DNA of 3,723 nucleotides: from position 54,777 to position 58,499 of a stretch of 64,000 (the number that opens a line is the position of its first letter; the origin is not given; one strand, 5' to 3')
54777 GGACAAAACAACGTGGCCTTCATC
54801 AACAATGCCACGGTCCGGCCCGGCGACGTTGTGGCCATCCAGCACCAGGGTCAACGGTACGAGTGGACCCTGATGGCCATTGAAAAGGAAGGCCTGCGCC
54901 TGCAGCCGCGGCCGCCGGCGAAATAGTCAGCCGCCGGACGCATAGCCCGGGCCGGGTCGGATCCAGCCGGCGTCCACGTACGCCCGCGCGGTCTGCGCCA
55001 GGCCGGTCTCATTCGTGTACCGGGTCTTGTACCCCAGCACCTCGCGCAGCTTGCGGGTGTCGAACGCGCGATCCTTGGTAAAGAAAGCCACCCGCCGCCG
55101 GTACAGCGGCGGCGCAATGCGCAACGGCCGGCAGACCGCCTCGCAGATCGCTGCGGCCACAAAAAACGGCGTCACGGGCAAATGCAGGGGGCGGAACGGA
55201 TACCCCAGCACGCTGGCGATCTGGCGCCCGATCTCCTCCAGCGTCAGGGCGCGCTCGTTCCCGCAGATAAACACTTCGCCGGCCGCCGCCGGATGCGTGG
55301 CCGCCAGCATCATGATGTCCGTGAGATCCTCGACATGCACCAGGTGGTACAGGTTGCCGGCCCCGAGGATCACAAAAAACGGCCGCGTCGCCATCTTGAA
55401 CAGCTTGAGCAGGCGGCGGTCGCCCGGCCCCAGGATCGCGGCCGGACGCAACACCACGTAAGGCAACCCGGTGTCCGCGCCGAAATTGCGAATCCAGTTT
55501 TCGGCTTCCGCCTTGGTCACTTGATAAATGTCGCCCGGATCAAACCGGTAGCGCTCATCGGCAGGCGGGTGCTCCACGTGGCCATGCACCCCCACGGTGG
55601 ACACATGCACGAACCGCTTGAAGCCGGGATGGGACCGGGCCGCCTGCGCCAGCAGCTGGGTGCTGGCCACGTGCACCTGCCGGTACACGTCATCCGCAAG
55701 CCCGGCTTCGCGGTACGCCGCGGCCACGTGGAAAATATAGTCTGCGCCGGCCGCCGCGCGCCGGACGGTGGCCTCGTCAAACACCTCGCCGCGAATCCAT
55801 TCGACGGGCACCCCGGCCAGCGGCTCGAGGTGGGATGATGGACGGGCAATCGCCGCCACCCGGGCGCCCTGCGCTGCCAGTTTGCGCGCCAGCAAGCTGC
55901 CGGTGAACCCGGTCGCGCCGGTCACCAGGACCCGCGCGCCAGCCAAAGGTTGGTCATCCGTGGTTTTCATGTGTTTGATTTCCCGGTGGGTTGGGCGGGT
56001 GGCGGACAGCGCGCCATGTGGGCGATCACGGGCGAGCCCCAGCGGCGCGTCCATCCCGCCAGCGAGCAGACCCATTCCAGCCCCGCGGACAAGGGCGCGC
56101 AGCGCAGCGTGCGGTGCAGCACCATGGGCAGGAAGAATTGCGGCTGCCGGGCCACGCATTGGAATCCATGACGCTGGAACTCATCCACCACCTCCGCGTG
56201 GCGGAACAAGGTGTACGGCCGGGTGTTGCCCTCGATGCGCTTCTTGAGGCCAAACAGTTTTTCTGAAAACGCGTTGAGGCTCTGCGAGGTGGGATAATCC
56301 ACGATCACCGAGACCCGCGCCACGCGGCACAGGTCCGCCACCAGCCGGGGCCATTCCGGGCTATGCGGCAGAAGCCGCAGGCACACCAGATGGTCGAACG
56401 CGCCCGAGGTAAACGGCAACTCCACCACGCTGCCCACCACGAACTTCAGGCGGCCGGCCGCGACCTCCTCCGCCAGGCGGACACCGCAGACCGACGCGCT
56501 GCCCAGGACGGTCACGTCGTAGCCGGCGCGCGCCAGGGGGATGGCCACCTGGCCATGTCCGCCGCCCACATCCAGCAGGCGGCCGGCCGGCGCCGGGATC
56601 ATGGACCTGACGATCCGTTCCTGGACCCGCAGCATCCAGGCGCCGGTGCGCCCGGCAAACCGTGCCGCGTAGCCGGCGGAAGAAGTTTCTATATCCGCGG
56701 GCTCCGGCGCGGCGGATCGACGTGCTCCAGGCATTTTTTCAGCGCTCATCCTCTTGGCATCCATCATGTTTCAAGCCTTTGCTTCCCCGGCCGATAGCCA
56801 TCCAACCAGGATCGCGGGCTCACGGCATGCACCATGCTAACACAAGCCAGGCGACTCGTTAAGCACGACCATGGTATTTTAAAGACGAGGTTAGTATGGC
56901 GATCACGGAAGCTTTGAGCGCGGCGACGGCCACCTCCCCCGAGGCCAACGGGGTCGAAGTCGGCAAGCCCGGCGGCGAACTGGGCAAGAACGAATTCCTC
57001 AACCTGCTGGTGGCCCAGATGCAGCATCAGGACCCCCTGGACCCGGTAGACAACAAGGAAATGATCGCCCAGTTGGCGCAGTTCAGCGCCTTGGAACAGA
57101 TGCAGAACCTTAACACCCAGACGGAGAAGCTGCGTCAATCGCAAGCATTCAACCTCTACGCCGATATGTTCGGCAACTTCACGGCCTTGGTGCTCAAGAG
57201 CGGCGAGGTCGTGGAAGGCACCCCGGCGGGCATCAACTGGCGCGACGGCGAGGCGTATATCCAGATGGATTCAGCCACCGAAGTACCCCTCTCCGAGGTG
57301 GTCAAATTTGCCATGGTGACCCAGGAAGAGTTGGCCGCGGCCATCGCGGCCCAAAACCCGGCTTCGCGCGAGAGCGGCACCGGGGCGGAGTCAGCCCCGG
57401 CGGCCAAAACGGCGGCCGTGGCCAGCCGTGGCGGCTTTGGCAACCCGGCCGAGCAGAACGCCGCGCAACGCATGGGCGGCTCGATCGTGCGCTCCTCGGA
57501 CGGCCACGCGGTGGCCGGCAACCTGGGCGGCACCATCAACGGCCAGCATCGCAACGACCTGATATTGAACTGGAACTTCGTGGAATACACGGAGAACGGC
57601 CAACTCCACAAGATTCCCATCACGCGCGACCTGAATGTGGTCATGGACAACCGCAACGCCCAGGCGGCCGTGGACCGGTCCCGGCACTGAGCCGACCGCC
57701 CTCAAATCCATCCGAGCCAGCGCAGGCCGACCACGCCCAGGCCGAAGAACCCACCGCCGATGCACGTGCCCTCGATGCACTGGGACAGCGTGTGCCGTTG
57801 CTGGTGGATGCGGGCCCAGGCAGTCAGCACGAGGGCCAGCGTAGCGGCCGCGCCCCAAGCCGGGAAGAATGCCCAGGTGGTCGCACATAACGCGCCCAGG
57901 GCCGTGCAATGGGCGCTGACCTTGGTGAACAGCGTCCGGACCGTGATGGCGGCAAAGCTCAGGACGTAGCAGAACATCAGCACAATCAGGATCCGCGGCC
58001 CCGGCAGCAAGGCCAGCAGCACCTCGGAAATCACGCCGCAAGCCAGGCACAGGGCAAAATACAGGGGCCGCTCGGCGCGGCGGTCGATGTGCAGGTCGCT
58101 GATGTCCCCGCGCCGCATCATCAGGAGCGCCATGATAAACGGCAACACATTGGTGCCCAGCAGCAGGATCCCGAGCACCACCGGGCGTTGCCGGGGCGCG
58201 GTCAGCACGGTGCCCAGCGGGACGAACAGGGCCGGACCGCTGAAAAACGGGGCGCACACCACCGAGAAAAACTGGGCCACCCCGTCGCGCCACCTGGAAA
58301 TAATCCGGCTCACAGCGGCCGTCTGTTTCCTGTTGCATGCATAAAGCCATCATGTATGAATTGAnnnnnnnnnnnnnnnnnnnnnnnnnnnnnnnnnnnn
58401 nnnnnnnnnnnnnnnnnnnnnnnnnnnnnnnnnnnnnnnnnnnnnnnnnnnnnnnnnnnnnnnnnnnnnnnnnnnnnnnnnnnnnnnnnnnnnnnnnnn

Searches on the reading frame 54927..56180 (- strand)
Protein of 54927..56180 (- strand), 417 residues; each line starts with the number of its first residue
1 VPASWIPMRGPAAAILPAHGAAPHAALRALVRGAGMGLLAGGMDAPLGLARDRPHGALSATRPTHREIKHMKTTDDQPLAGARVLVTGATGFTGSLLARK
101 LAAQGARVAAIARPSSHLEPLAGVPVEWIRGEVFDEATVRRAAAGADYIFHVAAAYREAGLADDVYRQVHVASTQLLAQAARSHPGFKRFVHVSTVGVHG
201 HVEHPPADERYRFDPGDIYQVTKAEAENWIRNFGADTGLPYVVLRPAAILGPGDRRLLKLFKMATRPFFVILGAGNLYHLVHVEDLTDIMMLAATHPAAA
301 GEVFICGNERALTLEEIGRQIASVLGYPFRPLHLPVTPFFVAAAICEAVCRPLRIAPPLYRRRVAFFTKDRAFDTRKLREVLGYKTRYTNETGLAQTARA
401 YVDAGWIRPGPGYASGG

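Call 30: search_protein_families(library=pfam, proteins=[window:54927-56180:-], max_evalue=0.001)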
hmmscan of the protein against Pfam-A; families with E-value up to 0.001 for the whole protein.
window:54927-56180:- (417 aa): 8 families
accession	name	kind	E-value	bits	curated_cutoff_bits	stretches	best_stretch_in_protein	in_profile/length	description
PF01370.27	Epimerase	-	1.1e-33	117.1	20.9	1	84-307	1-240/240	NAD dependent epimerase/dehydratase family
PF01073.25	3Beta_HSD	-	8e-21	74.7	22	1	85-326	1-269/280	3-beta hydroxysteroid dehydrogenase/isomerase family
PF13460.12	NAD_binding_10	-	3e-20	73.3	27.2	1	88-250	1-147/184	NAD(P)H-binding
PF16363.11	GDP_Man_Dehyd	-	2.7e-19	70.3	27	1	85-251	1-185/332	GDP-mannose 4,6 dehydratase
PF07993.18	NAD_binding_4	-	1.2e-16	61.1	20.1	1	135-280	78-238/258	Male sterility protein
PF04321.23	RmlD_sub_bind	-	1.9e-11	44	27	1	83-326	2-232/287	RmlD substrate binding domain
PF05368.20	NmrA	-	5.8e-10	39.7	27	1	83-202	4-114/298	NmrA-like family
PF02719.21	Polysacc_synt_2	-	0.0006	19.5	20.2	0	84-195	1-128/293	Polysaccharide biosynthesis protein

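Call 54: search_protein_families(library=ncbifam, proteins=[window:54927-56180:-], max_evalue=0.001)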
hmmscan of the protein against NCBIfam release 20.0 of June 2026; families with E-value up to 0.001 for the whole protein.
window:54927-56180:- (417 aa): 34 families (the best 25 are shown)
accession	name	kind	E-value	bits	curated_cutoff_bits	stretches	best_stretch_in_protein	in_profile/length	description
TIGR03466.1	HpnA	hypoth_equivalog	3.1e-44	151.2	367.65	1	83-391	2-312/327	hopanoid-associated sugar epimerase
NF042422.1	oxyalk_red_OleD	equivalog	3e-29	102.4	580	1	83-399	2-326/329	2-alkyl-3-oxoalkanoate reductase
NF052578.1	StrlDmthSdmBMthl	equivalog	9.7e-23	81.4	600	1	84-347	3-267/328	sterol demethylase protein SdmB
NF042423.1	oxyalk_red_Shew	equivalog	3.8e-22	78.8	580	1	82-395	9-329/331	2-alkyl-3-oxoalkanoate reductase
TIGR04180.1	EDH_00030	hypoth_equivalog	1.2e-20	73.8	475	1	84-326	1-257/297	NAD-dependent 4,6-dehydratase LegB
TIGR01181.1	dTDP_gluc_dehyt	equivalog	3.4e-17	62.5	365.1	1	83-406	1-316/321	dTDP-glucose 4,6-dehydratase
TIGR01179.1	galE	equivalog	2.2e-13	49.7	262.3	1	83-246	1-173/332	UDP-glucose 4-epimerase GalE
TIGR01746.1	Thioester-redct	subfamily_domain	5.7e-13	48.8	213.35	1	134-330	77-285/371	thioester reductase domain-containing protein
TIGR01777.1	yfcH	hypoth_equivalog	8.8e-13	48.5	207.35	1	84-336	1-249/292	TIGR01777 family oxidoreductase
NF005539.0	PRK07201.1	equivalog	8.2e-12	44.6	549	2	137-252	70-180/657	SDR family oxidoreductase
NF004520.0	PRK05865.1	equivalog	4.7e-11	41.3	1509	1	83-343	2-216/854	sugar epimerase family protein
NF050030.1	thlkprotThyD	equivalog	1.4e-10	40.9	400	1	83-348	2-270/305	thylakoid membrane protein ThyD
NF043036.1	ErythonDh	equivalog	3.5e-10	39.6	325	1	83-233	2-163/321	D-erythronate dehydrogenase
TIGR02197.1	heptose_epim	equivalog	4.5e-08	32.6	274.6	1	84-255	1-176/316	ADP-glyceromanno-heptose 6-epimerase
NF004521.0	PRK05866.1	equivalog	7.6e-07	28.5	368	1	61-122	18-81/294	SDR family oxidoreductase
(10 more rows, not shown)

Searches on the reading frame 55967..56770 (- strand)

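Call 30: search_protein_families(library=pfam, proteins=[window:55967-56770:-], max_evalue=0.001)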
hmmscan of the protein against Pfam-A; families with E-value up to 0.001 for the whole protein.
window:55967-56770:- (267 aa): 3 families
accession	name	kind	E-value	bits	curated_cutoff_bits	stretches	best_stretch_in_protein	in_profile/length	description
PF08241.18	Methyltransf_11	-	9e-10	39.5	21.2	1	66-152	1-88/95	Methyltransferase domain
PF13649.12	Methyltransf_25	-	2.5e-09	38.1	27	1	66-152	2-94/97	Methyltransferase domain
PF13489.12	Methyltransf_23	-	1e-07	32.3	27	1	60-206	21-162/164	Methyltransferase domain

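Call 54: search_protein_families(library=ncbifam, proteins=[window:55967-56770:-], max_evalue=0.001)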
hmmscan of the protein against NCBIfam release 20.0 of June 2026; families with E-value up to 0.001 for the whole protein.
window:55967-56770:- (267 aa): 10 families
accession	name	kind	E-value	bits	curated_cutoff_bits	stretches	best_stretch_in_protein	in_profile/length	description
TIGR02021.1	BchM-ChlM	equivalog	1e-07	31.6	158.9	1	63-172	56-168/218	magnesium protoporphyrin IX methyltransferase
NF041255.1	mycofact_MftM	equivalog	4.2e-07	29.6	200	1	62-160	140-242/289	mycofactocin oligosaccharide methyltransferase MftM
NF043040.1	corrin_prot_MT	hypoth_equivalog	2e-05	24.2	180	1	28-130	9-116/216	corrinoid protein-associated methyltransferase CpaM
TIGR01983.1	UbiG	equivalog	2.1e-05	24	102.95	1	63-152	51-144/228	bifunctional 2-polyprenyl-6-hydroxyphenol methylase/3-demethylubiquinol 3-O-methyltransferase UbiG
NF045825.1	FAmtase_mtf2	equivalog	2.1e-05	23.9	400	1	64-156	61-155/248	fatty-acid O-methyltransferase Mtf2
NF045667.1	MTase_DVU1556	equivalog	6.7e-05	22.4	155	1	50-151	11-111/213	DVU_1556 family methyltransferase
NF045823.1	PthPhpthDimycoMt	equivalog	0.00041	19.6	300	1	66-160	71-167/256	phthiotriol/phenolphthiotriol dimycocerosates methyltransferase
NF001241.0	PRK00216.1-2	equivalog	0.00047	19.8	327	1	52-152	42-140/231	demethylmenaquinone methyltransferase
NF004452.0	PRK05785.1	equivalog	0.0006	19.4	207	1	62-157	52-144/228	hypothetical protein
TIGR01934.1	MenG_MenH_UbiE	subfamily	0.00098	18.5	158.35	0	51-128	29-110/223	ubiquinone/menaquinone biosynthesis methyltransferase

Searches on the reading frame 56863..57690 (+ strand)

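Call 30: search_protein_families(library=pfam, proteins=[window:56863-57690:+], max_evalue=0.001)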
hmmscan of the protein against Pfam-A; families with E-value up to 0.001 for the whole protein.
window:56863-57690:+ (275 aa): 1 family
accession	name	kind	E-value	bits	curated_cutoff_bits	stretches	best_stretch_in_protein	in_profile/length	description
PF03963.19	FlgD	-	1.6e-24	86.3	27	1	26-88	12-74/75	Flagellar hook capping protein - N-terminal region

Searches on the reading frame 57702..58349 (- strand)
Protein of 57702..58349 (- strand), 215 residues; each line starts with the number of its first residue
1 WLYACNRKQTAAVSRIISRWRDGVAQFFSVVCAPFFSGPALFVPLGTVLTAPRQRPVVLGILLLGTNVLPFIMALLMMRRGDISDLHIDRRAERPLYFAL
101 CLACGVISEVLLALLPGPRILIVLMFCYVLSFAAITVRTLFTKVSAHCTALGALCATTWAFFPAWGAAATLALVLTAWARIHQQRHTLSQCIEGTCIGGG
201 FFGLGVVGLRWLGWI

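Call 30: search_protein_families(library=pfam, proteins=[window:57702-58349:-], max_evalue=0.001)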
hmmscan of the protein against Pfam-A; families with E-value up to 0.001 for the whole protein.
window:57702-58349:- (215 aa): 1 family
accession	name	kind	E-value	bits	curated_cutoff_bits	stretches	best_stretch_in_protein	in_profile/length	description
PF01569.27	PAP2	-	9.2e-06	25.9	27.2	1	116-205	26-121/130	PAP2 superfamily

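Call 54: search_protein_families(library=ncbifam, proteins=[window:57702-58349:-], max_evalue=0.001)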
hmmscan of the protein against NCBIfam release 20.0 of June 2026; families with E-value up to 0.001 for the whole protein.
window:57702-58349:- (215 aa): 0 families
